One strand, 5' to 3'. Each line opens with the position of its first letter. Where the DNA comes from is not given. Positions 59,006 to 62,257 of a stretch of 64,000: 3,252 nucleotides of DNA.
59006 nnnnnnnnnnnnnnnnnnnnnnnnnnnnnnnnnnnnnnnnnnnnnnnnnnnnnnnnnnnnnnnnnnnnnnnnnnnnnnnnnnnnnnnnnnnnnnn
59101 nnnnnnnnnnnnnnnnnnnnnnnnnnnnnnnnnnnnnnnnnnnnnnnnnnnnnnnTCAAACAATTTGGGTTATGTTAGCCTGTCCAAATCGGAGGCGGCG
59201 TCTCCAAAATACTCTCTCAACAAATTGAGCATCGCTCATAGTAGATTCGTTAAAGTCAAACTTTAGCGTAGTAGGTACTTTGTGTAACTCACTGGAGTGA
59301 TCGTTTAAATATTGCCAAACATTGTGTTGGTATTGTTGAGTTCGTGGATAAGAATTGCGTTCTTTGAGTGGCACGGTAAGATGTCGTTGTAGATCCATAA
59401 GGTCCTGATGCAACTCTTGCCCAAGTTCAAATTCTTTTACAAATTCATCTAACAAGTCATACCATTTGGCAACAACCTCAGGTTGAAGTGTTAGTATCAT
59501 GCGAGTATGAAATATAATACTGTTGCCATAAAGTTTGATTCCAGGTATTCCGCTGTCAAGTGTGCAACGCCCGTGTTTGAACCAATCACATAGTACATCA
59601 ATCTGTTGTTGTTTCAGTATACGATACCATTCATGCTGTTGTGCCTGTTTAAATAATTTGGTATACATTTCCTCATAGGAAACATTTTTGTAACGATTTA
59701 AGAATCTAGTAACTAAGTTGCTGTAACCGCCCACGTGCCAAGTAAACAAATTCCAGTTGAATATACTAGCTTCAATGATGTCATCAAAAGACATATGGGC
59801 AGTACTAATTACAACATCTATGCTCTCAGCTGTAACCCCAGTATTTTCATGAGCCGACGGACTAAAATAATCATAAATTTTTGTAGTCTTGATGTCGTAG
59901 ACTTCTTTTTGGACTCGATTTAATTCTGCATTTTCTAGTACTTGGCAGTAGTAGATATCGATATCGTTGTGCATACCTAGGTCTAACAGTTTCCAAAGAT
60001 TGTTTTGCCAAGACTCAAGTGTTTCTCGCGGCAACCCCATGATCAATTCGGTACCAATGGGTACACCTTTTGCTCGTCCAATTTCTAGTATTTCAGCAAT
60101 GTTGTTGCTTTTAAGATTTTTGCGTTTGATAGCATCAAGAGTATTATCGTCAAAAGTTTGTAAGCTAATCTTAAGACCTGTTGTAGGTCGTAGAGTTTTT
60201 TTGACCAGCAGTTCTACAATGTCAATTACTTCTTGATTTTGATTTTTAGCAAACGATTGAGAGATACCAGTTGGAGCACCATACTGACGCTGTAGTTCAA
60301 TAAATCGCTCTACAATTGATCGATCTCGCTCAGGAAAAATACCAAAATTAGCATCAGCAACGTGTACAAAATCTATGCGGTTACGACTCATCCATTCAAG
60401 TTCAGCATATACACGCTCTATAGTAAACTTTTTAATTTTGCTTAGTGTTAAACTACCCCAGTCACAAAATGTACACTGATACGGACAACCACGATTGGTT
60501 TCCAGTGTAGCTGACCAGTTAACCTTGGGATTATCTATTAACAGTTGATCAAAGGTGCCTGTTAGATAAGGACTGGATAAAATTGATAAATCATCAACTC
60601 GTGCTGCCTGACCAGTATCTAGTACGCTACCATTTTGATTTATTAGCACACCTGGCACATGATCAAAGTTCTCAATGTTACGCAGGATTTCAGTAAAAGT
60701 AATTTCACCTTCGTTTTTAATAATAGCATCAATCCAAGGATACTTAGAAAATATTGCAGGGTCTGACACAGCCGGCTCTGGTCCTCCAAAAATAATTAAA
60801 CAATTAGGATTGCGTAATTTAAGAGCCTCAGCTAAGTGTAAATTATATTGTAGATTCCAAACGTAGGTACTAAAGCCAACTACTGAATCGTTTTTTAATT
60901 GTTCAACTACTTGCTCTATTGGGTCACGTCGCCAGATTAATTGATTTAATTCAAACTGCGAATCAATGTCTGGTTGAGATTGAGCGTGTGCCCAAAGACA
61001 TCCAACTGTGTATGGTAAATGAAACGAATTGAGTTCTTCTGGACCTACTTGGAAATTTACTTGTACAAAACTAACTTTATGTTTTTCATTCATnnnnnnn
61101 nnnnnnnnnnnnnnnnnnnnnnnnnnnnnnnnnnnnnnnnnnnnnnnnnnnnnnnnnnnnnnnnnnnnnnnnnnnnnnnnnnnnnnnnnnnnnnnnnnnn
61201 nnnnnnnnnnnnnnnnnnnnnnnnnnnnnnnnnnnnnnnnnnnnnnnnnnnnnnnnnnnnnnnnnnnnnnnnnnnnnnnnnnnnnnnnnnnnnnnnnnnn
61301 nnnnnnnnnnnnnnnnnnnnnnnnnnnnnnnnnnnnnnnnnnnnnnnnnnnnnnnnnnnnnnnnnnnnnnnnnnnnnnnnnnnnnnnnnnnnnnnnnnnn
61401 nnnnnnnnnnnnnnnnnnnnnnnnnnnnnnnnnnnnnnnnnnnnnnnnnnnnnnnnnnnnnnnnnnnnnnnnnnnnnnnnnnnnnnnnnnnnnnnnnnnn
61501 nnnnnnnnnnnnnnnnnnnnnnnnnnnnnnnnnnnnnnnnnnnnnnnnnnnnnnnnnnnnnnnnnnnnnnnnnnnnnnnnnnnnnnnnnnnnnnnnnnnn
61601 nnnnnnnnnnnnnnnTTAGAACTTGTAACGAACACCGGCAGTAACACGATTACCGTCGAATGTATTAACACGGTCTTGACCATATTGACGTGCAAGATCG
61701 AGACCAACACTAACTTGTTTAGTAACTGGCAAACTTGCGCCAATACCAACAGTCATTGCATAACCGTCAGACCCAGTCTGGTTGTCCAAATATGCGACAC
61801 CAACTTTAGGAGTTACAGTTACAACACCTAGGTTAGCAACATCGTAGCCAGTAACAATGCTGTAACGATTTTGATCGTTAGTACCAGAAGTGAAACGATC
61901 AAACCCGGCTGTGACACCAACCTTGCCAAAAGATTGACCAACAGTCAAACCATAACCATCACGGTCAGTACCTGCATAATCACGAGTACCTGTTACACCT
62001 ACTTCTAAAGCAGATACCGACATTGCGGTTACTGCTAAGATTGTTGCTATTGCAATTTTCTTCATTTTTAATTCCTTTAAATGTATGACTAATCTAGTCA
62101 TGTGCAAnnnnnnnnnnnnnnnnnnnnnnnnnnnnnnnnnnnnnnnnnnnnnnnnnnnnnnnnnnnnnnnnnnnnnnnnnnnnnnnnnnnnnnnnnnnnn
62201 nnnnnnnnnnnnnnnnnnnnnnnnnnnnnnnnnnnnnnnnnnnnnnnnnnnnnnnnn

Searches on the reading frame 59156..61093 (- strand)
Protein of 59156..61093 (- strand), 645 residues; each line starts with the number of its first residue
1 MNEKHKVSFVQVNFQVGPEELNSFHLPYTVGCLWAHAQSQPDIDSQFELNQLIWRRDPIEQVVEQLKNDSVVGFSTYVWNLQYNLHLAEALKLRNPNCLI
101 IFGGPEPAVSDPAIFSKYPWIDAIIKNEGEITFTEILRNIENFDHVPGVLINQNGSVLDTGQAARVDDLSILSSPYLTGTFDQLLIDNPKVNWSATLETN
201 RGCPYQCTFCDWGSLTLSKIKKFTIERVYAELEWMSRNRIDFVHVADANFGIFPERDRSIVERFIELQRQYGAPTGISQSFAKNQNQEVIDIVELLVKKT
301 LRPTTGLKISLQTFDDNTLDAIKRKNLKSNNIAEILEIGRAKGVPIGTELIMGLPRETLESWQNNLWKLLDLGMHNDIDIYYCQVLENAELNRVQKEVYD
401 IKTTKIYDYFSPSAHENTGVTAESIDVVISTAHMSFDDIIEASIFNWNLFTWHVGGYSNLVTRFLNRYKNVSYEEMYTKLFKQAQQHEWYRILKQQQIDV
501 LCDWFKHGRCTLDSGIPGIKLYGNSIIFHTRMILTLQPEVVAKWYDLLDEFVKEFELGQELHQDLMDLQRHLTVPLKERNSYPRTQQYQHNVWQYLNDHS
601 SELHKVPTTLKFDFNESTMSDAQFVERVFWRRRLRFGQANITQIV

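Call 9: search_protein_families(library=pfam, proteins=[window:59156-61093:-], max_evalue=0.01)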
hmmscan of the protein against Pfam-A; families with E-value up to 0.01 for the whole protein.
window:59156-61093:- (645 aa): 2 families
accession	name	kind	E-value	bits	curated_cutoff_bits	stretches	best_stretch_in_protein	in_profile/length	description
PF04055.27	Radical_SAM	-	2.3e-11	44.6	29.5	1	199-363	3-160/166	Radical SAM superfamily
PF02310.24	B12-binding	-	2.6e-08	34.2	32.1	1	60-136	41-120/121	B12 binding domain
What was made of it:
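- On PqqE (radical SAM / SPASM peptide cross-linking enzyme), considered for the radical SAM at 59156..61093: Pfam finds only the B12-binding and Radical_SAM domains (call 9).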

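Call 39: search_protein_families(library=ncbifam, proteins=[window:59156-61093:-], max_evalue=0.01)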
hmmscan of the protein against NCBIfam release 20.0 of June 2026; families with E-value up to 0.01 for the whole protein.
window:59156-61093:- (645 aa): 30 families (the best 25 are shown)
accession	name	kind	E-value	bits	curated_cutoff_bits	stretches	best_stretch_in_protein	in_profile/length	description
NF033712.0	B12_rSAM_KedN5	subfamily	3.5e-72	243.5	700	1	26-405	16-400/624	KedN5 family methylcobalamin-dependent radical SAM C-methyltransferase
NF050148.1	rSAM_ApyD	equivalog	5.8e-22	77.8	750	1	69-361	75-355/645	RiPP biosynthesis radical SAM protein ApyD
NF038361.1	rSAM_Sden_1168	equivalog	2.5e-21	75.9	575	1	70-393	142-471/560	Sden_1168 family B12-binding radical SAM P-methyltransferase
TIGR03975.1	rSAM_ocin_1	subfamily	3e-18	65.6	281.85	1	59-237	117-307/606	RiPP maturation radical SAM C-methyltransferase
TIGR03471.1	HpnJ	equivalog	4e-17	62.3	577.6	1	60-364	60-357/472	hopanoid biosynthesis associated radical SAM protein HpnJ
TIGR04013.1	B12_SAM_MJ_1487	hypoth_equivalog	8.8e-15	54.4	251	1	59-370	35-331/382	TIGR04013 family B12-binding domain/radical SAM domain-containing protein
TIGR02026.1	BchE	equivalog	2e-14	53.3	481.35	1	87-412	82-404/497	magnesium-protoporphyrin IX monomethyl ester anaerobic oxidative cyclase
TIGR04367.1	HpnR_B12_rSAM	equivalog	1.7e-11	43.4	650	1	57-351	50-332/490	hopanoid C-3 methylase HpnR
TIGR04072.2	rSAM_ladder_B12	equivalog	4.6e-11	42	360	1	79-374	81-351/443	lipid biosynthesis B12-binding/radical SAM protein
TIGR04014.1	B12_SAM_MJ_0865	equivalog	5.4e-11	41.9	360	1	93-393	64-356/434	methyl-coenzyme M reductase glutamine C-methyltransferase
TIGR04479.1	bcpD_PhpK_rSAM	subfamily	4.1e-09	35.4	600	1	124-366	175-403/504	PhpK family radical SAM P-methyltransferase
NF033070.1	rSAM_AprD4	equivalog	2.4e-08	33.3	500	1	195-377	197-371/456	AprD4 family radical SAM diol-dehydratase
TIGR04107.1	rSAM_HutW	equivalog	2.9e-08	33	400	1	308-396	156-243/419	heme anaerobic degradation radical SAM methyltransferase ChuW/HutW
TIGR04295.1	B12_rSAM_oligo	hypoth_equivalog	3.6e-08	32.5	400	1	93-272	97-273/422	TIGR04295 family B12-binding domain-containing radical SAM protein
TIGR00089.1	TIGR00089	subfamily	6.4e-08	31.8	251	1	188-366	134-312/429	MiaB/RimO family radical SAM methylthiotransferase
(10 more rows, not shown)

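Call 40: search_protein_families(library=phrogs, proteins=[window:59156-61093:-], max_evalue=0.001)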
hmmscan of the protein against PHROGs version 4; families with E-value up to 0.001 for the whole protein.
window:59156-61093:- (645 aa): 0 families

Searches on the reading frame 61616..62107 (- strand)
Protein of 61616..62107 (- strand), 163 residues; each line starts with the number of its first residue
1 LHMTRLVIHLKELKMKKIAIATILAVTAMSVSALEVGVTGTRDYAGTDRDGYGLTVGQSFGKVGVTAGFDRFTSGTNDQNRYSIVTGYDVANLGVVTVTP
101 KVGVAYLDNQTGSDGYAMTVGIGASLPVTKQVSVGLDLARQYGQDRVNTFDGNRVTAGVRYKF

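Call 39: search_protein_families(library=ncbifam, proteins=[window:61616-62107:-], max_evalue=0.01)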
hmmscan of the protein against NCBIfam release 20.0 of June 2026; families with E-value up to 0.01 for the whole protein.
window:61616-62107:- (163 aa): 1 family
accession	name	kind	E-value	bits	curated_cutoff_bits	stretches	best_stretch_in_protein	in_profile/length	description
TIGR01414.1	autotrans_barl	domain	0.00078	18.6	16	1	56-163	332-432/432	autotransporter outer membrane beta-barrel domain-containing protein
